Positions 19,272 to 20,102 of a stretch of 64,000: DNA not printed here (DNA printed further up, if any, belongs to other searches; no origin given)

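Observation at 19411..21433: Low-GC two-gene module (ABC/AAA_15-type ATPase + small Cys-cluster / PD-(D/E)xK-like protein) inserted downstream of serC: candidate uncharacterised defence-type system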

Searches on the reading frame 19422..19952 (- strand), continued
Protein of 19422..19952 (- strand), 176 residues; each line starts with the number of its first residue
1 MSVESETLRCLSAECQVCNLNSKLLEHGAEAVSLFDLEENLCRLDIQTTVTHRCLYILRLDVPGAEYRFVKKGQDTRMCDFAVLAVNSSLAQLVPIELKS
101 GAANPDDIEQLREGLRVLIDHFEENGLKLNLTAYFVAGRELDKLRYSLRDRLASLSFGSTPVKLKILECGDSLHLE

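Call 40: search_protein_families(library=padloc, alignment_id=A2, max_evalue=0.01)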
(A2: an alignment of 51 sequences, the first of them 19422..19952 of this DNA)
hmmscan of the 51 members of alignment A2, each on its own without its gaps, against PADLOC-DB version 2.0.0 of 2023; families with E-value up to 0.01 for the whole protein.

A. member 1, window:19422-19952:- (176 aa): 0 families

B. families by the number of members that match (of 51 scanned): 10 families
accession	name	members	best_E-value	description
PDLC04668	PDC-M47B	9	1.7e-07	-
PDLC04665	PDC-M47B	4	9.9e-06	-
PDLC04667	PDC-M47B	4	9.7e-05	-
PDLC04035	PD-T4-4_B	3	0.0017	-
PDLC04824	PDC-S02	2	4.8e-05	-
PDLC04669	PDC-M47B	2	0.00045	-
PDLC04037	PD-T4-4_B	2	0.0024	-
PDLC04666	PDC-M47B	1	0.0033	-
PDLC04563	PDC-M29B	1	0.0035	-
PDLC04799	PDC-S02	1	0.0071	-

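Call 41: search_protein_families(library=pfam, alignment_id=A2, max_evalue=0.01)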
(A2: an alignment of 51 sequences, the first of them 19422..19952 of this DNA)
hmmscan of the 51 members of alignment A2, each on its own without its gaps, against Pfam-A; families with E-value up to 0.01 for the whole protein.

A. member 1, window:19422-19952:- (176 aa): 0 families

B. families by the number of members that match (of 51 scanned): 2 families
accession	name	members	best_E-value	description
PF12190.13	amfpi-1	1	0.0028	Fungal protease inhibitor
PF01939.22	NucS_C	1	0.0092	Endonuclease NucS C-terminal domain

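Call 87: find_related_loci(query=A1, collection=viral_contigs, flank=8000)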
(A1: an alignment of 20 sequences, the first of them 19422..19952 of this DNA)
Query A1 (176 aa) in viral_contigs; peptide patterns used: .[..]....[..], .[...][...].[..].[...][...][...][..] (x = any residue, [..] = any of these).
55 stretches matched a pattern, but none encodes a relative of the query by tblastn (E <= 1e-3).

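Call 89: search_solved_structures(query=A2, max_evalue=10, show_alignments=2)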
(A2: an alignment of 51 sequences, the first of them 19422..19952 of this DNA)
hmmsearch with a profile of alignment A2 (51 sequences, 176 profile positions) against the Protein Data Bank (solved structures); distinct sequences matched with E-value up to 10: 2.
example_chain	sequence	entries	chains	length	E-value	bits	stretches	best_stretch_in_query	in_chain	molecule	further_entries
5gke_A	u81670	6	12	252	0.00028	23.8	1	84-157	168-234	Endonuclease EndoMS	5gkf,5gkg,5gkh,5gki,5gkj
2vld_A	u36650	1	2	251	0.016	18.1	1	87-157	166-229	Endonuclease NucS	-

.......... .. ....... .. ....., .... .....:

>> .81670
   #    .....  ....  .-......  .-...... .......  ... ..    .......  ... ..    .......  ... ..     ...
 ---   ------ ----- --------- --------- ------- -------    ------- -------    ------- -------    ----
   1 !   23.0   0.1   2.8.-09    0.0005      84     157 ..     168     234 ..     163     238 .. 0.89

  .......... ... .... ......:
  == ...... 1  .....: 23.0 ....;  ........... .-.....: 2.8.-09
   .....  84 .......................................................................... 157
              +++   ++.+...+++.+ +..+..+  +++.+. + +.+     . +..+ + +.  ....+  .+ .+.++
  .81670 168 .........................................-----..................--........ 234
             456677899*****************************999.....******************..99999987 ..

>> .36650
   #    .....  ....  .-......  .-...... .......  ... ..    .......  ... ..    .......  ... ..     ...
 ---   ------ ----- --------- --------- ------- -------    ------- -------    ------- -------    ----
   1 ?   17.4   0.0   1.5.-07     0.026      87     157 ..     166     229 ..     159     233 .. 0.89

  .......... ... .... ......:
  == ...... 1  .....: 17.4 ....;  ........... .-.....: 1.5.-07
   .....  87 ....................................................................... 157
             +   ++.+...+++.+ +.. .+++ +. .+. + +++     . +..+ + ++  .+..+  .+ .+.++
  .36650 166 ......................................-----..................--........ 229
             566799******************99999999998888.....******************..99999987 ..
